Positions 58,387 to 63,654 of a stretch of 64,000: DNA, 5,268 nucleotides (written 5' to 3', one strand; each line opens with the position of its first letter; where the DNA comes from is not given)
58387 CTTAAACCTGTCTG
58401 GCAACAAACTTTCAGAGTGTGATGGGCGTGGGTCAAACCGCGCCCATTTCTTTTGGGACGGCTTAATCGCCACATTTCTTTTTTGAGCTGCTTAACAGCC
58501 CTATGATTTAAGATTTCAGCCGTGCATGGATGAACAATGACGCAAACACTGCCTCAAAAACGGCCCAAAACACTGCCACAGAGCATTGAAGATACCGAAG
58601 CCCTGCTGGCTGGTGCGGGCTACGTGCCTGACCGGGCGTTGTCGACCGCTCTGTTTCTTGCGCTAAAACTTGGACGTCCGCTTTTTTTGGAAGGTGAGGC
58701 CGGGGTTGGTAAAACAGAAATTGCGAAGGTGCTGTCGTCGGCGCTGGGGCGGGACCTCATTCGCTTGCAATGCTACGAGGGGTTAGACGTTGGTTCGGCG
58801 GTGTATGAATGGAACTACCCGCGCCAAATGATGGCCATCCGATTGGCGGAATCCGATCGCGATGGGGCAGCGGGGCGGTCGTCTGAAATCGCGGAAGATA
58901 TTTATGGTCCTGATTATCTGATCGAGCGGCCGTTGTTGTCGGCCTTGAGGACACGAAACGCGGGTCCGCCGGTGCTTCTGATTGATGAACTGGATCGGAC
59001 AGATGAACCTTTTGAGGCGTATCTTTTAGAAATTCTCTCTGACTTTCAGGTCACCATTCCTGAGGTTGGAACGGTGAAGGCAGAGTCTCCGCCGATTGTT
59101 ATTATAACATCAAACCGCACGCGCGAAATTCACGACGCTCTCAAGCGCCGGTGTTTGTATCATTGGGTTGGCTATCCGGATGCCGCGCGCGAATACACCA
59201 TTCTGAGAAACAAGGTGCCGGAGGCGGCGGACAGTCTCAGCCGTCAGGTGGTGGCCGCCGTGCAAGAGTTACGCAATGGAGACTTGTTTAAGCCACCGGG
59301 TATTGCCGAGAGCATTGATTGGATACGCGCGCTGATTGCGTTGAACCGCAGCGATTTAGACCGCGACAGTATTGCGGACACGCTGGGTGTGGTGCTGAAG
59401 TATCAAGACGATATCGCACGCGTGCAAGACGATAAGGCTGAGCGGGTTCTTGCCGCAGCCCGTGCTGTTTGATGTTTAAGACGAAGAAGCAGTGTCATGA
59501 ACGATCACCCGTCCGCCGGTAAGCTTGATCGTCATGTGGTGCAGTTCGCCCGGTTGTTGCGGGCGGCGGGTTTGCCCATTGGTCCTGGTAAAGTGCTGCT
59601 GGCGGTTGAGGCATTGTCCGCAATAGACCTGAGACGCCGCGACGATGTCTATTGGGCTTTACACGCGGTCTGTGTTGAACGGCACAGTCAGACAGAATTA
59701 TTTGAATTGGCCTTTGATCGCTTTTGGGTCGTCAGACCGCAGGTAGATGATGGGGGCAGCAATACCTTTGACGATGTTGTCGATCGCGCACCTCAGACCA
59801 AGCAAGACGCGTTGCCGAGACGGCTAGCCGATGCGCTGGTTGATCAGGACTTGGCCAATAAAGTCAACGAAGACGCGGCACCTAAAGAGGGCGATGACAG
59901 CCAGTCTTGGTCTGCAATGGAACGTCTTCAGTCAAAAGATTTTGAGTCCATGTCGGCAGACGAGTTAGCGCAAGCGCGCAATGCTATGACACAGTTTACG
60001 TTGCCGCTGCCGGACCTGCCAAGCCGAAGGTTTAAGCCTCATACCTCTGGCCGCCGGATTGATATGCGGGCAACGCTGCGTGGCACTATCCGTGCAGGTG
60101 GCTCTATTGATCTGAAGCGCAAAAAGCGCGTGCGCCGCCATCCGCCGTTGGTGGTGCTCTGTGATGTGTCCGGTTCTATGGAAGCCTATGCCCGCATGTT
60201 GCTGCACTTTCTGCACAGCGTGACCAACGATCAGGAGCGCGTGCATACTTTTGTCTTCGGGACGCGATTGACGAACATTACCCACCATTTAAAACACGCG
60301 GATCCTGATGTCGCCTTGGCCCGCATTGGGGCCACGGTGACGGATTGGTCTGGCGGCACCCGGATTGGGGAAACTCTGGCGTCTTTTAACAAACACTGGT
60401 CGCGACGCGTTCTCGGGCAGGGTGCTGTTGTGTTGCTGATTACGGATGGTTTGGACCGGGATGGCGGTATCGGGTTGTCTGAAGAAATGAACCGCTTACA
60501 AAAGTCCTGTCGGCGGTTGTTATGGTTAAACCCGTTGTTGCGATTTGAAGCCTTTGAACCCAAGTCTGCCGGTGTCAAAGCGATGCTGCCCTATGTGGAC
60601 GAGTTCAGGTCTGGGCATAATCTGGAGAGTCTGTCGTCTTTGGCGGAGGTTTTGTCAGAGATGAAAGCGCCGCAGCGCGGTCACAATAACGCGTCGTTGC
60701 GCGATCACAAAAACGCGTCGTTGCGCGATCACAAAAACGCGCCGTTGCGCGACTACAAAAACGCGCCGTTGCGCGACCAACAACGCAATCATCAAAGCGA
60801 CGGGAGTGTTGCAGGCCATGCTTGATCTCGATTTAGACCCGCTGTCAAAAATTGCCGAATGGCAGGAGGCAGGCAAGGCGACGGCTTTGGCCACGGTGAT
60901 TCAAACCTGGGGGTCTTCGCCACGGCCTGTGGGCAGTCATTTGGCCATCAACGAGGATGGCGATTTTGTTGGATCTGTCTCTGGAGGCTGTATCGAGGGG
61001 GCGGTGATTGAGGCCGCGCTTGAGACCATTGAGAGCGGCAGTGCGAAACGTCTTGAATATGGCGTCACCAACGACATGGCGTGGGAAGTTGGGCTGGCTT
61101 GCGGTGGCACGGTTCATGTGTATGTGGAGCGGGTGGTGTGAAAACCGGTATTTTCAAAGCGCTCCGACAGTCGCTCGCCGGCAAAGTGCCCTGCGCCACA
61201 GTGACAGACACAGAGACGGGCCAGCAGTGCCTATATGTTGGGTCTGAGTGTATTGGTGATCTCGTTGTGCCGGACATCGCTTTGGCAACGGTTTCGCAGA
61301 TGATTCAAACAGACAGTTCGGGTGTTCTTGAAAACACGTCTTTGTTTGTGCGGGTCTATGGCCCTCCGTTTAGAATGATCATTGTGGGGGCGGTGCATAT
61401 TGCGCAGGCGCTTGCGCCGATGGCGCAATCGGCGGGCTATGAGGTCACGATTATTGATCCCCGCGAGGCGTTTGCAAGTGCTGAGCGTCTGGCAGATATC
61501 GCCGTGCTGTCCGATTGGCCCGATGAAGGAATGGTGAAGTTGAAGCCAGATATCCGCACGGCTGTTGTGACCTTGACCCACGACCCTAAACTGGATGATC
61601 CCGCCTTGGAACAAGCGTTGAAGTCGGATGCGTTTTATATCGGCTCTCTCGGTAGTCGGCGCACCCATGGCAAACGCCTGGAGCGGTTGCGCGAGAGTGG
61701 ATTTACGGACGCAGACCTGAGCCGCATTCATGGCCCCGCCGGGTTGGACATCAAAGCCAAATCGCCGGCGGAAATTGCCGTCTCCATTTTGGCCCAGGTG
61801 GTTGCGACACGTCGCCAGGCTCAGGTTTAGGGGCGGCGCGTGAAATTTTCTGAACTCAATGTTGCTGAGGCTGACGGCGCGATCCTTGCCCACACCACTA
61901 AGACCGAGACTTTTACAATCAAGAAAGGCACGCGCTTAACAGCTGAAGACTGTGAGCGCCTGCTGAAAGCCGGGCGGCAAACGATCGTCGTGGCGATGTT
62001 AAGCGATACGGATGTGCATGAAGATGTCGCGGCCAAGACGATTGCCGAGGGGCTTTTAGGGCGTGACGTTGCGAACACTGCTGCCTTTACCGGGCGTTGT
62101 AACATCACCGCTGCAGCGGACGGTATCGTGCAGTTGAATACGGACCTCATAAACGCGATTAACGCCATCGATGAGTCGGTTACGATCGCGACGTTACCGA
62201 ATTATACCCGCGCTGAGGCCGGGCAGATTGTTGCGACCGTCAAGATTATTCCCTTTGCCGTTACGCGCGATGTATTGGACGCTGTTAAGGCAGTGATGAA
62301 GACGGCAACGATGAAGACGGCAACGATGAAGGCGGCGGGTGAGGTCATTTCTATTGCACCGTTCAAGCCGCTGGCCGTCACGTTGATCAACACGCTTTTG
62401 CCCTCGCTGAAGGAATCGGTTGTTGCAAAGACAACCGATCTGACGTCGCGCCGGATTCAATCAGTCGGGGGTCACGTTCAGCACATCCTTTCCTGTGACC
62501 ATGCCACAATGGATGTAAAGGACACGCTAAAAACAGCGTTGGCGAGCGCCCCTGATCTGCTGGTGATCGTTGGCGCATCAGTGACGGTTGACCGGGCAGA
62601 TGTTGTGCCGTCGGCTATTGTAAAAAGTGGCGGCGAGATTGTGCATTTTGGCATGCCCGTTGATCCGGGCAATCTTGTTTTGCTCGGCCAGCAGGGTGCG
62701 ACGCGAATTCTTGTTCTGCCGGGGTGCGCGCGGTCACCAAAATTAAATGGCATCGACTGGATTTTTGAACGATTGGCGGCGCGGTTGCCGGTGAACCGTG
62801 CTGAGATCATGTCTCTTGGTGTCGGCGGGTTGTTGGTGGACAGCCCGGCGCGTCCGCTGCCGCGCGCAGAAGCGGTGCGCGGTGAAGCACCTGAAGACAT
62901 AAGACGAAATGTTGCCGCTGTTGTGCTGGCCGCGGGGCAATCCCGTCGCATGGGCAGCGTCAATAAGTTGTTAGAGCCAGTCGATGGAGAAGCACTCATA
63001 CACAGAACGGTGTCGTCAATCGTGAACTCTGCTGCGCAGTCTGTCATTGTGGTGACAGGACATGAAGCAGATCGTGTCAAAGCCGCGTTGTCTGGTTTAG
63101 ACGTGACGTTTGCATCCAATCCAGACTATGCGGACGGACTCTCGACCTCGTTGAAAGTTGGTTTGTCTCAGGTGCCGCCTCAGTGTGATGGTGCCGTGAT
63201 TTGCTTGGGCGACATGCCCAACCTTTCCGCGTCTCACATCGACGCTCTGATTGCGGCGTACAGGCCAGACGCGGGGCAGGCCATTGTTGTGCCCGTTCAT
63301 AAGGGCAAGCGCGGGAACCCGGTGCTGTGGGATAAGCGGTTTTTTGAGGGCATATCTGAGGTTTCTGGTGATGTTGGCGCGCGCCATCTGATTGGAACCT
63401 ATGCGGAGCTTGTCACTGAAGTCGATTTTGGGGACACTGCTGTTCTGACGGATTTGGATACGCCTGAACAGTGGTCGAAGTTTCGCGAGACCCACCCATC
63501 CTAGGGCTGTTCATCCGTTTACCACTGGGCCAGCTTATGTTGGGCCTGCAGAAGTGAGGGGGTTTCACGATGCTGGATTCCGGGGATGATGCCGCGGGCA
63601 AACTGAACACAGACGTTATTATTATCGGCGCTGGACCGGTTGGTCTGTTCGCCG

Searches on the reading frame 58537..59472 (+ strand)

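Call 50: search_protein_families(library=pfam, proteins=[window:58537-59472:+], max_evalue=0.00001)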
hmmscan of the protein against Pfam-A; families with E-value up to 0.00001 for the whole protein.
window:58537-59472:+ (311 aa): 3 families
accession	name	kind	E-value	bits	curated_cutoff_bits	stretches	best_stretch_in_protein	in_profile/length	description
PF07728.20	AAA_5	-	1.7e-09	38.2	22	1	48-206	1-139/139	AAA domain (dynein-related subfamily)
PF00004.35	AAA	-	2.6e-09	38.1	21.2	1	50-206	2-123/131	ATPase family associated with various cellular activities (AAA)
PF07726.17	AAA_3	-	1.3e-06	28.8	27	0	146-194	65-112/131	ATPase family associated with various cellular activities (AAA)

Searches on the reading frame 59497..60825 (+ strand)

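Call 50: search_protein_families(library=pfam, proteins=[window:59497-60825:+], max_evalue=0.00001)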
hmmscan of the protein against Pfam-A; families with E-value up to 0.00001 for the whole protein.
window:59497-60825:+ (442 aa): 2 families
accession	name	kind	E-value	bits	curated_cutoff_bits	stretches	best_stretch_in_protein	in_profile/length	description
PF05762.20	VWA_CoxE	-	1e-66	225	26.4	1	176-379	15-222/222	VWA domain containing CoxE-like protein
PF13519.12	VWA_2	-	3.8e-06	27.9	27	0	218-318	1-106/107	von Willebrand factor type A domain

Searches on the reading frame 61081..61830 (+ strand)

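Call 50: search_protein_families(library=pfam, proteins=[window:61081-61830:+], max_evalue=0.00001)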
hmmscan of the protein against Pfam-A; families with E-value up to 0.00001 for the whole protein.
window:61081-61830:+ (249 aa): 1 family
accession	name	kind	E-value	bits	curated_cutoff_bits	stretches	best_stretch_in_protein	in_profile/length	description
PF13478.12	XdhC_C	-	3.7e-45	153.9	29.7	1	99-240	1-125/125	XdhC Rossmann domain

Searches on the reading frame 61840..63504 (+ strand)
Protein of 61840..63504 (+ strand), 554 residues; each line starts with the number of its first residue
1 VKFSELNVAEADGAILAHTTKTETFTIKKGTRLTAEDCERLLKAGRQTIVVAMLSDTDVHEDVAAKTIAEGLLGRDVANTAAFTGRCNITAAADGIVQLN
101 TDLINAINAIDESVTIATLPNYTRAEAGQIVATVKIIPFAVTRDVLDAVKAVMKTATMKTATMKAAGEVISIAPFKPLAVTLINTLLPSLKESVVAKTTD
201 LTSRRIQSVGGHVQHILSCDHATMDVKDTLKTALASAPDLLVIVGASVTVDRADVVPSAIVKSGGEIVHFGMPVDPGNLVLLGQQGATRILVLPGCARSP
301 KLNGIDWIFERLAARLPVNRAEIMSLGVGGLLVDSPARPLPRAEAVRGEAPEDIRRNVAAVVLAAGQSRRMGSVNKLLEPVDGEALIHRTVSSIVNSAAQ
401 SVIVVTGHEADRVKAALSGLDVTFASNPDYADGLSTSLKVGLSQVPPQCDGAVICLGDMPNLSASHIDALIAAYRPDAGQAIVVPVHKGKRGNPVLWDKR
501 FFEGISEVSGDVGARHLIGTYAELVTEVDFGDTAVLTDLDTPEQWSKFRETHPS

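Call 50: search_protein_families(library=pfam, proteins=[window:61840-63504:+], max_evalue=0.00001)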
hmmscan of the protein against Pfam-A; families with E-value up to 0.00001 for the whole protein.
window:61840-63504:+ (554 aa): 2 families
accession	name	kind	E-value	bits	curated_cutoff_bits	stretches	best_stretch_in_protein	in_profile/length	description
PF12804.13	NTP_transf_3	-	8.2e-39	133.8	27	1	360-521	1-157/160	MobA-like NTP transferase domain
PF01128.25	IspD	-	5.1e-07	30.1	27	1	358-487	1-131/221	2-C-methyl-D-erythritol 4-phosphate cytidylyltransferase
